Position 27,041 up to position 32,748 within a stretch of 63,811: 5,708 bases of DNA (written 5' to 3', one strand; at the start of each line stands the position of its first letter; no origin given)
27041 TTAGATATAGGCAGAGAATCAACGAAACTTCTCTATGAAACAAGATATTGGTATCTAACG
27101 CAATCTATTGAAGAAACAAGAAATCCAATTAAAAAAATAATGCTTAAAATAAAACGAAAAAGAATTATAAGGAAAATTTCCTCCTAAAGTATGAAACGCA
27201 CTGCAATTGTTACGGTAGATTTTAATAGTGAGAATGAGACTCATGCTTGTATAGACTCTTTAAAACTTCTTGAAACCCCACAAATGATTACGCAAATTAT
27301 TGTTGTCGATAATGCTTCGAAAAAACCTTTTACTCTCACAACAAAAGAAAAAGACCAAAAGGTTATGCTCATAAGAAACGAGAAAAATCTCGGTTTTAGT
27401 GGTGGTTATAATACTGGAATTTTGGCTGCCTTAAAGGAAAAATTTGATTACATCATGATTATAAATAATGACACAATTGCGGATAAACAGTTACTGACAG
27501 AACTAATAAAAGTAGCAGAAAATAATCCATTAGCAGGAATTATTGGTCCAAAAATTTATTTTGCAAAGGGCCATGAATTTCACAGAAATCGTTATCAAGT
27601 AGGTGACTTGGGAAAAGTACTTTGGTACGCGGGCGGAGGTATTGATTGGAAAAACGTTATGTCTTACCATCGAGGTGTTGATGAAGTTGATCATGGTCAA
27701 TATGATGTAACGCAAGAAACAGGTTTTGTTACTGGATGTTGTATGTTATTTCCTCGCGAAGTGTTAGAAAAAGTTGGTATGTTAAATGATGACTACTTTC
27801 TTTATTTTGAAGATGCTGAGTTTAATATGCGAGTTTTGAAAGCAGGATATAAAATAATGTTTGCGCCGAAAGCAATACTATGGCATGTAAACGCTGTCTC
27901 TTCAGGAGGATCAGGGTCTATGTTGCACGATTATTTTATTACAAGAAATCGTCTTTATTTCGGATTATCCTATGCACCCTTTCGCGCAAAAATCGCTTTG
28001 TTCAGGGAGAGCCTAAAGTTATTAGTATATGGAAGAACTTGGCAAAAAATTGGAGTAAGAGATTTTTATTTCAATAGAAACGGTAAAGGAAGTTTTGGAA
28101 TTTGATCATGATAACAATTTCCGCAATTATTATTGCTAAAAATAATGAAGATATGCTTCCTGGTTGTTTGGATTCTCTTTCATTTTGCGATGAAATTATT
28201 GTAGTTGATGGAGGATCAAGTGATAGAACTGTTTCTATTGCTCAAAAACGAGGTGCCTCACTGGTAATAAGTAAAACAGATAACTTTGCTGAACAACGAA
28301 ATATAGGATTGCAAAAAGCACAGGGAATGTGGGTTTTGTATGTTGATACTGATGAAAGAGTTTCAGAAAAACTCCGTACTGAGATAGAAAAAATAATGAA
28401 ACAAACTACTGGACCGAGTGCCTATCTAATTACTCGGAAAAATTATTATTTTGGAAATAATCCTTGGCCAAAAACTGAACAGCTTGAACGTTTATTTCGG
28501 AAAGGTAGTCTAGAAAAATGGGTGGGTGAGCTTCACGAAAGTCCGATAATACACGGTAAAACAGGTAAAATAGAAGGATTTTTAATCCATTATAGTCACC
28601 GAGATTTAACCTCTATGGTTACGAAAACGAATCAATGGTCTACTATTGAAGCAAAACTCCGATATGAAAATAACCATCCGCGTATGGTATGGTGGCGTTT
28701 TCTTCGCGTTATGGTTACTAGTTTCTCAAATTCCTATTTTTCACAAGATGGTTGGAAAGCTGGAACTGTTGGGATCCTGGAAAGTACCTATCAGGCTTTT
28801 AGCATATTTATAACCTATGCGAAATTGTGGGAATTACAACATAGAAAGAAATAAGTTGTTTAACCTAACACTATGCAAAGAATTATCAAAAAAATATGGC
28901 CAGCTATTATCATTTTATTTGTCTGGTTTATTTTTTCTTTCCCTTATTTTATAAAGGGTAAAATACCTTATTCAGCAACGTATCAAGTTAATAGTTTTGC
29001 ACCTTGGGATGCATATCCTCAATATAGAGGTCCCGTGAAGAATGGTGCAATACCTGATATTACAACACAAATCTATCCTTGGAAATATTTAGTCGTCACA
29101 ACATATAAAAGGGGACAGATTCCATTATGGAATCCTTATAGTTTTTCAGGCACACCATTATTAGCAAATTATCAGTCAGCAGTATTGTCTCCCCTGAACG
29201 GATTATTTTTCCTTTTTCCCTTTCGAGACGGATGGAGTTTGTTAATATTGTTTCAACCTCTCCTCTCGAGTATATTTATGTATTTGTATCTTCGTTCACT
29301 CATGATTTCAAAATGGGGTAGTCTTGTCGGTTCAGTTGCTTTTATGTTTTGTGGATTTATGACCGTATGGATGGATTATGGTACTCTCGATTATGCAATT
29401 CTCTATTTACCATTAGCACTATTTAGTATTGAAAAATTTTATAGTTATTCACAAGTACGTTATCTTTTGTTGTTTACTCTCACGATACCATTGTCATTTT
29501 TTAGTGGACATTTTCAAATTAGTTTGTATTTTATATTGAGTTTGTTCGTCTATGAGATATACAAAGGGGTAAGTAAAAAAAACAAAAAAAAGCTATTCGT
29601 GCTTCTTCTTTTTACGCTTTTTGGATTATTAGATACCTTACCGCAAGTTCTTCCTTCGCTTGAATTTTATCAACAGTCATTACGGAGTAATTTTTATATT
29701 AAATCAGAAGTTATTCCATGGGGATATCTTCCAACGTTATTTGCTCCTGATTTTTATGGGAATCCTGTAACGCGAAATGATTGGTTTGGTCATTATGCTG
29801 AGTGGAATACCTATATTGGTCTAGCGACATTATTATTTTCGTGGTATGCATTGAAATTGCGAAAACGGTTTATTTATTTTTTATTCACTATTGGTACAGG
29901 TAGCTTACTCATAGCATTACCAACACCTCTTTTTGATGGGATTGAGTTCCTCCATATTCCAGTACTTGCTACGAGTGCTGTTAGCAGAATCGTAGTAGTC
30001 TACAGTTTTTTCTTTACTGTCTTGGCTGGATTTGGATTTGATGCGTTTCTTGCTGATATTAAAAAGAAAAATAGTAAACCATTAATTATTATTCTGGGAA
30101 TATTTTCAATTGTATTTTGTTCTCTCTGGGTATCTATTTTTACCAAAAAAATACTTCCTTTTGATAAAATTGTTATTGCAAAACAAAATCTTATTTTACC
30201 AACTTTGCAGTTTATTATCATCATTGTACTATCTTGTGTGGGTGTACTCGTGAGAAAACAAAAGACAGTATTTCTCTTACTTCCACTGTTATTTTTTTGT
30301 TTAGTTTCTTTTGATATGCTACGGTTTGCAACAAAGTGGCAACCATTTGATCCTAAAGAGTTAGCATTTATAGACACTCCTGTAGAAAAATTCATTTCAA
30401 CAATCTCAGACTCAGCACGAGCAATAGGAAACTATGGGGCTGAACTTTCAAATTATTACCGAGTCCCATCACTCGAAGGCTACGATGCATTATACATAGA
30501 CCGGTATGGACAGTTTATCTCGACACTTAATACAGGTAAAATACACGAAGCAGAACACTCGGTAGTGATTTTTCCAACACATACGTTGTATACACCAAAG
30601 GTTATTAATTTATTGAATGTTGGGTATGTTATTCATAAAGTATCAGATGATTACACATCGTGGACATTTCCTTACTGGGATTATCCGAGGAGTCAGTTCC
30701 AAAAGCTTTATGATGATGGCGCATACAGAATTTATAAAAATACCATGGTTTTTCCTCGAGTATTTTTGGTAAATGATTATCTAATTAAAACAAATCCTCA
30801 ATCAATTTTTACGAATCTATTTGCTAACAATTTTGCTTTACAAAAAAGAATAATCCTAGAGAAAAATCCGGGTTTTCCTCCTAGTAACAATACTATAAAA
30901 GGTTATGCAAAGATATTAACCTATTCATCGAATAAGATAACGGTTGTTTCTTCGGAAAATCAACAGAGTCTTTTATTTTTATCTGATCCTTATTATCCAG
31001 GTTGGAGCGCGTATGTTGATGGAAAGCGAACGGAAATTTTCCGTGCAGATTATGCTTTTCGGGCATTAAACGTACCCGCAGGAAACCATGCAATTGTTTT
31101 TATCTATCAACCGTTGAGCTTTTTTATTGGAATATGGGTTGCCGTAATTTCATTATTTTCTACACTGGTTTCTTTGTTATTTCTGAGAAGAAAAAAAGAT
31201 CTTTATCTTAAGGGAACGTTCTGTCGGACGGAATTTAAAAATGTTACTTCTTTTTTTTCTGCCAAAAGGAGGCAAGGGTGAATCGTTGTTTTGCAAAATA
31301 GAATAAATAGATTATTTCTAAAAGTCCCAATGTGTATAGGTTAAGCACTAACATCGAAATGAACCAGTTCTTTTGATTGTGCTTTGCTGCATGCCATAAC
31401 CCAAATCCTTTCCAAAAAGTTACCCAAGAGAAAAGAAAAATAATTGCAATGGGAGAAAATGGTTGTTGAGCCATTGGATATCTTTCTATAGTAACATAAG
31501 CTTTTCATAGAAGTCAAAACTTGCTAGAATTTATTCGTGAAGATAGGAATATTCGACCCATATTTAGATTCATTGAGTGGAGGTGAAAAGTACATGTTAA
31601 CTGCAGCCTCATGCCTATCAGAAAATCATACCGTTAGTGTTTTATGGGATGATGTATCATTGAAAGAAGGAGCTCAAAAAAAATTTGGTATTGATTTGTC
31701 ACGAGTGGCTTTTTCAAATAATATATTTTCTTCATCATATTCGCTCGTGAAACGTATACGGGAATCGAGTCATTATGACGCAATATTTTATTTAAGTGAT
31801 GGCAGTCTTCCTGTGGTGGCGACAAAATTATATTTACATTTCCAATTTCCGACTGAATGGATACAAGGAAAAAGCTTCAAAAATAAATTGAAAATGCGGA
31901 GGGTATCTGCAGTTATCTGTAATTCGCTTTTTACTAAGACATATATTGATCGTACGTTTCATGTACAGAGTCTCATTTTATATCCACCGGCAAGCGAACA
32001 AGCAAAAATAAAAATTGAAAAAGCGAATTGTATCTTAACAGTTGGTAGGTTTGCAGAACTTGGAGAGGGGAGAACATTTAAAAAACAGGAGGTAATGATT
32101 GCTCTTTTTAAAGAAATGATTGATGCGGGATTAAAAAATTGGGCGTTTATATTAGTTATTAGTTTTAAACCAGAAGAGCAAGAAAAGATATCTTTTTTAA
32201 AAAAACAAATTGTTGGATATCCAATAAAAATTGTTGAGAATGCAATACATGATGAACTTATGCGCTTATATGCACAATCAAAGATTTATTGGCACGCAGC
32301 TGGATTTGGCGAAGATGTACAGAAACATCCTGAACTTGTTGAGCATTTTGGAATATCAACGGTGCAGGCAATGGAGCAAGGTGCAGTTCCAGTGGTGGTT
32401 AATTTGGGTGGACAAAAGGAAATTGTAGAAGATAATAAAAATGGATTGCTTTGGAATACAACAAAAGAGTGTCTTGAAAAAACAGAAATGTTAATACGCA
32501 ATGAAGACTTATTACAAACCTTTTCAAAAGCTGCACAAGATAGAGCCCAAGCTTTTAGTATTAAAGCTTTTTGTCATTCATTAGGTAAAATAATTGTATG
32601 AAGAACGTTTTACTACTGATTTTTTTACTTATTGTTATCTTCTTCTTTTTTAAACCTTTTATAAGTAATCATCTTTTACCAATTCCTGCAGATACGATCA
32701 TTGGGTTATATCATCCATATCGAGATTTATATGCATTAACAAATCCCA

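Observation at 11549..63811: Half of the window is GT-C-type membrane glycosyltransferase paralogs: 19 genes from at least four families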

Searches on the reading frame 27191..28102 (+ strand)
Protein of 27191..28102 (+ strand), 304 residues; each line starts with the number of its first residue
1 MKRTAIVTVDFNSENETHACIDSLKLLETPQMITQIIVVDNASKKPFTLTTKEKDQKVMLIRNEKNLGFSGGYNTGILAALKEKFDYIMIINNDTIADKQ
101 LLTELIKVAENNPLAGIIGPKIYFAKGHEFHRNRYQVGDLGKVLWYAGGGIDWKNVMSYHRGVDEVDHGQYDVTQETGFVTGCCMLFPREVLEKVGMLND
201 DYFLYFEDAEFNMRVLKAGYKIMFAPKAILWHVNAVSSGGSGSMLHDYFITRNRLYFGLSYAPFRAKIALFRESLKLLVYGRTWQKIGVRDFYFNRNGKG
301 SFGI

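Call 4: search_protein_families(library=pfam, proteins=[window:27191-28102:+], max_evalue=0.01)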
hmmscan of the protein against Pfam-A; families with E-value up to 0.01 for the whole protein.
window:27191-28102:+ (304 aa): 4 families
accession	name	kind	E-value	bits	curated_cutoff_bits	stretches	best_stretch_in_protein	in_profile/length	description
PF00535.33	Glycos_transf_2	-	4.6e-18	66.1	23.3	1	6-195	2-167/168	Glycosyl transferase family 2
PF13641.12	Glyco_tranf_2_3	-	9.7e-13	49.1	27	1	17-237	16-216/230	Glycosyltransferase like family 2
PF13632.12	Glyco_trans_2_3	-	1.7e-09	38.2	27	1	167-272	59-155/198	Glycosyl transferase family group 2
PF13506.12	Glyco_transf_21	-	0.00079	19.4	21.7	1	175-232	97-154/174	Glycosyl transferase family 21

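Call 21: search_protein_families(library=ncbifam, proteins=[window:27191-28102:+], max_evalue=0.01)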
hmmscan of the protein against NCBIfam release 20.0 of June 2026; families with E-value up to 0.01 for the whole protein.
window:27191-28102:+ (304 aa): 13 families
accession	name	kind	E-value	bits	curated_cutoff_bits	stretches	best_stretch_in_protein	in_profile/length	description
TIGR01556.1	rhamnosyltran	subfamily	6e-21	74.9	200.55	2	31-126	19-116/281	rhamnosyltransferase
TIGR03965.1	mycofact_glyco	equivalog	8.3e-13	48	280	1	12-121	84-190/467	mycofactocin biosynthesis glycosyltransferase MftF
NF050113.1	gal_furan_GlfT1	equivalog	3.2e-12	46.3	330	1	21-117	15-113/290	galactofuranosyltransferase GlfT1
TIGR03937.1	PgaC_IcaA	equivalog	9e-11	41.3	422.3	2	5-117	48-158/407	poly-beta-1,6-N-acetyl-D-glucosamine synthase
NF041875.1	EPS_EpsD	equivalog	1.9e-10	40.7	370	2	159-234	136-208/325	exopolysaccharide biosynthesis glycosyltransferase EpsD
NF038299.1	EPS_HpsN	equivalog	7e-07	28.5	425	1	35-240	32-228/317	hormogonium polysaccharide biosynthesis glycosyltransferase HpsN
TIGR03111.1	glyc2_xrt_Gpos1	hypoth_equivalog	1.1e-05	24.5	363.95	1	5-114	53-161/439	TIGR03111 family XrtG-associated glycosyltransferase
NF007482.0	PRK10073.1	equivalog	0.00011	21.3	423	1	5-114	9-115/334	glycosyltransferase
NF038302.1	EPS_HpsE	equivalog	0.00071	18.6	300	0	6-123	5-125/307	hormogonium polysaccharide biosynthesis glycosyltransferase HpsE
NF041394.1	GtaseAglG_Halo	equivalog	0.0012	18.1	440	1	18-112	19-110/304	glucosyl-dolichyl phosphate glucuronosyltransferase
NF045692.1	OglycostaseCruG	equivalog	0.0017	17.4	600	0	6-112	45-155/386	2'-O-glycosyltransferase CruG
NF003963.0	PRK05454.2-6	equivalog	0.0059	15.1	884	1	52-118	186-252/610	glucans biosynthesis glucosyltransferase MdoH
TIGR04242.1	nodulat_NodC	equivalog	0.0093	15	550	0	11-119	57-166/395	chitooligosaccharide synthase NodC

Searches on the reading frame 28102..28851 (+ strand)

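Call 4: search_protein_families(library=pfam, proteins=[window:28102-28851:+], max_evalue=0.01)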
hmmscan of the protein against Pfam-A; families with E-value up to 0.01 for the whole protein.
window:28102-28851:+ (250 aa): 3 families
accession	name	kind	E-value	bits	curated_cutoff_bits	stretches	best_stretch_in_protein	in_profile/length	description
PF00535.33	Glycos_transf_2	-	2.3e-16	60.6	23.3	1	7-132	1-137/168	Glycosyl transferase family 2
PF13704.12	Glyco_tranf_2_4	-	0.00015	22.6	27.5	1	14-85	2-82/98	Glycosyl transferase family 2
PF10111.15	Glyco_tranf_2_2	-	0.00092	19.2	27.3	1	31-97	31-104/276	Glycosyltransferase like family 2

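Call 21: search_protein_families(library=ncbifam, proteins=[window:28102-28851:+], max_evalue=0.01)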
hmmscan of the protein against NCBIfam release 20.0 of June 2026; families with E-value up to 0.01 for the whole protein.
window:28102-28851:+ (250 aa): 10 families
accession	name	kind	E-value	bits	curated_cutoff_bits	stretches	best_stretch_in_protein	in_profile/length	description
TIGR04283.1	glyco_like_mftF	equivalog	1.7e-15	57.3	182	1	6-102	1-100/221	TIGR04283 family arsenosugar biosynthesis glycosyltransferase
NF007482.0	PRK10073.1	equivalog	4.5e-08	32.5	423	1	5-95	7-106/334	glycosyltransferase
TIGR04195.1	S_glycosyl_SunS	equivalog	1.4e-07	30.7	350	1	5-100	58-156/421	SunS family peptide S-glycosyltransferase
NF041875.1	EPS_EpsD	equivalog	1.2e-05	24.8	370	1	31-91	32-96/325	exopolysaccharide biosynthesis glycosyltransferase EpsD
TIGR03965.1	mycofact_glyco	equivalog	1.3e-05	24.3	280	1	6-87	76-167/467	mycofactocin biosynthesis glycosyltransferase MftF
NF010496.0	PRK13915.1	equivalog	1.5e-05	24.2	262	1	13-63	40-96/307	glucosyl-3-phosphoglycerate synthase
TIGR04182.1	glyco_TIGR04182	equivalog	5.1e-05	22.8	325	1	30-86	28-84/293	S-layer glycoprotein N-glycosyltransferase AglJ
NF047683.1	TeichurnBiosyTuaG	equivalog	5.5e-05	22.9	400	1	31-102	37-115/252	teichuronic acid biosynthesis protein TuaG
TIGR04009.1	wcaE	equivalog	0.0052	16.1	369.2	1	28-101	34-109/248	colanic acid biosynthesis glycosyltransferase WcaE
NF041391.1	DPhHxTase_Halo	equivalog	0.0069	15.4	375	1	31-85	26-79/213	dolichyl-phosphate hexose transferase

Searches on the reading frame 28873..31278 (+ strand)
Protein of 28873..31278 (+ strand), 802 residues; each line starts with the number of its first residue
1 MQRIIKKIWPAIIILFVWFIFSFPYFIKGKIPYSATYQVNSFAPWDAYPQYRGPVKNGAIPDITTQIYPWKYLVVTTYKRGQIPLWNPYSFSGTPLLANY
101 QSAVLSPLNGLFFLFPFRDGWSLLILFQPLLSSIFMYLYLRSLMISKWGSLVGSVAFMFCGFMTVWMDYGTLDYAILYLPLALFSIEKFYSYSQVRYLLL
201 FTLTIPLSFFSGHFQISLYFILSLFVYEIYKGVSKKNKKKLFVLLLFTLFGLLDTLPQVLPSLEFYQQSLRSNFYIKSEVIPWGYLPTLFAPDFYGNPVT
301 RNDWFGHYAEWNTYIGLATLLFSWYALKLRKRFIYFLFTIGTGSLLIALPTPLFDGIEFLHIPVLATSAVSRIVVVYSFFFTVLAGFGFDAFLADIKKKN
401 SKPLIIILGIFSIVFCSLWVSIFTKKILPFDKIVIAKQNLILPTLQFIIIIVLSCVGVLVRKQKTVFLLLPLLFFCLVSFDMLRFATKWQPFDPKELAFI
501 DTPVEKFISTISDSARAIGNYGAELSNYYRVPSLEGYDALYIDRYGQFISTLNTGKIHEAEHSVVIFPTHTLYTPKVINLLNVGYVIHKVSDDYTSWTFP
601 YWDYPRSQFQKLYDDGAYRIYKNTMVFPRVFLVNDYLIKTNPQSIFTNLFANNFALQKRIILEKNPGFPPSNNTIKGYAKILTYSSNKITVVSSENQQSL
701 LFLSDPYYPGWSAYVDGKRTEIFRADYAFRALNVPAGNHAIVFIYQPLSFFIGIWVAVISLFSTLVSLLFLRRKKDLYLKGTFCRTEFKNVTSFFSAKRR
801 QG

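Call 4: search_protein_families(library=pfam, proteins=[window:28873-31278:+], max_evalue=0.01)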
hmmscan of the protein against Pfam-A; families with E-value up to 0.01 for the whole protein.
window:28873-31278:+ (802 aa): 1 family
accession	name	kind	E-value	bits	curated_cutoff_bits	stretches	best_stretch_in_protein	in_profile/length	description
PF09586.16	YfhO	-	3.3e-21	75.8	28.5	1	679-756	756-834/835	Bacterial membrane protein YfhO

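Call 57: search_protein_families(library=ncbifam, proteins=[window:28873-31278:+], max_evalue=0.001)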
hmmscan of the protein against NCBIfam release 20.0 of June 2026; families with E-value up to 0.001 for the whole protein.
window:28873-31278:+ (802 aa): 2 families
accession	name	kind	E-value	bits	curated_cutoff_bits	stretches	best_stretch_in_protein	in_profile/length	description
NF047590.1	GlcsyltransPgfM2Strep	equivalog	4.1e-08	31.9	1500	1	692-768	801-877/884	glycosyltransferase PgfM2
NF047589.1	GlcsyltransPgfM1Strep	equivalog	9.4e-07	27.2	1400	1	695-765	878-948/955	glycosyltransferase PgfM1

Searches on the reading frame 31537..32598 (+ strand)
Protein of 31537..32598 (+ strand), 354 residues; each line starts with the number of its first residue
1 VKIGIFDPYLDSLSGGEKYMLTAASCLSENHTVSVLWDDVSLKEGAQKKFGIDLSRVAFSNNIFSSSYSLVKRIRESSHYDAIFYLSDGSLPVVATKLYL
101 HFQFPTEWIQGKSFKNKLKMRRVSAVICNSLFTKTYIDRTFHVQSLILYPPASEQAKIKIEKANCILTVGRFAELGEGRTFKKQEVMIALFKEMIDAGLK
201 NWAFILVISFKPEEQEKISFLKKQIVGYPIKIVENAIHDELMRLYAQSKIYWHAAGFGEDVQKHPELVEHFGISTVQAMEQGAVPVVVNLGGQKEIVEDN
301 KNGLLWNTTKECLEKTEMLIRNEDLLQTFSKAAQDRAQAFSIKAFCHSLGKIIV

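Call 5: search_protein_families(library=pfam, proteins=[window:31537-32598:+], max_evalue=0.01)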
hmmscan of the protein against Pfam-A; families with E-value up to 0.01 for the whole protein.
window:31537-32598:+ (354 aa): 4 families
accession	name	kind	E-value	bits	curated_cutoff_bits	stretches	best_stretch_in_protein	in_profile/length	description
PF00534.26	Glycos_transf_1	-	8.7e-13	48.6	26.4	1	159-335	10-171/172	Glycosyl transferases group 1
PF13692.12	Glyco_trans_1_4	-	9.1e-07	29.7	27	1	166-320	4-140/142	Glycosyl transferases group 1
PF13439.12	Glyco_transf_4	-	0.00099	19.6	28.5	1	14-144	2-155/170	Glycosyltransferase Family 4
PF13524.12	Glyco_trans_1_2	-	0.0054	17.1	25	1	230-339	29-131/144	Glycosyl transferase-like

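Call 21: search_protein_families(library=ncbifam, proteins=[window:31537-32598:+], max_evalue=0.01)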
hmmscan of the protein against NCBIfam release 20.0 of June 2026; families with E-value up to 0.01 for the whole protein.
window:31537-32598:+ (354 aa): 13 families
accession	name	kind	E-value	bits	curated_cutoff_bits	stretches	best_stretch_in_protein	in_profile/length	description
TIGR03999.1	thiol_BshA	equivalog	6.1e-08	32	273.7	1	265-344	279-361/375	N-acetyl-alpha-D-glucosaminyl L-malate synthase BshA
NF038229.1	Glyco4_Geo_Pelo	equivalog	1.8e-05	24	400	1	275-336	254-315/338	GPMC system family 4 glycosyltransferase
NF049988.1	MGlcDAGSynMgs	equivalog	4e-05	23.2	400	1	268-351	299-382/398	alpha-monoglucosyldiacylglycerol synthase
NF041139.1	TreT_Thcocales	equivalog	7.3e-05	21.7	775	1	266-338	321-393/412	trehalose synthase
TIGR02472.1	sucr_P_syn_N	equivalog_domain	0.00017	20.6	576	1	261-338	343-422/439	sucrose-phosphate synthase, putative, glycosyltransferase domain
NF041876.1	EPS_EpsE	equivalog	0.00033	20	400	1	267-338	304-377/389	exopolysaccharide biosynthesis GT4 family glycosyltransferase EpsE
NF050056.1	ProtGlycPglH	equivalog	0.00034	19.8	600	1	121-348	131-345/354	GalNAc-alpha-(1->4)-GalNAc-alpha-(1->3)-diNAcBac-PP-undecaprenol alpha-1,4-N-acetyl-D-galactosaminyltransferase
TIGR02470.1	sucr_synth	equivalog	0.00046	18.4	810.4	1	263-311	648-696/784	sucrose synthase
TIGR03449.1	mycothiol_MshA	equivalog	0.00063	18.8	462.5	1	260-349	305-396/406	D-inositol-3-phosphate glycosyltransferase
NF001904.0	PRK00654.2-3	equivalog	0.0008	18.2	577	1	155-321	286-434/475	glycogen synthase GlgA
TIGR02095.1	glgA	subfamily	0.00086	18.1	328.45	1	260-305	370-415/477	glycogen/starch synthase, ADP-glucose type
TIGR04063.1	stp3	hypoth_equivalog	0.0013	17.6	442.05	1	274-334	310-372/397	TIGR04063 family PEP-CTERM/XrtA system glycosyltransferase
NF047880.1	glyco_SdgA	exception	0.0039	15.8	800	1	268-347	399-481/488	serine-aspartate repeat adhesin O-glycosyltransferase SdgA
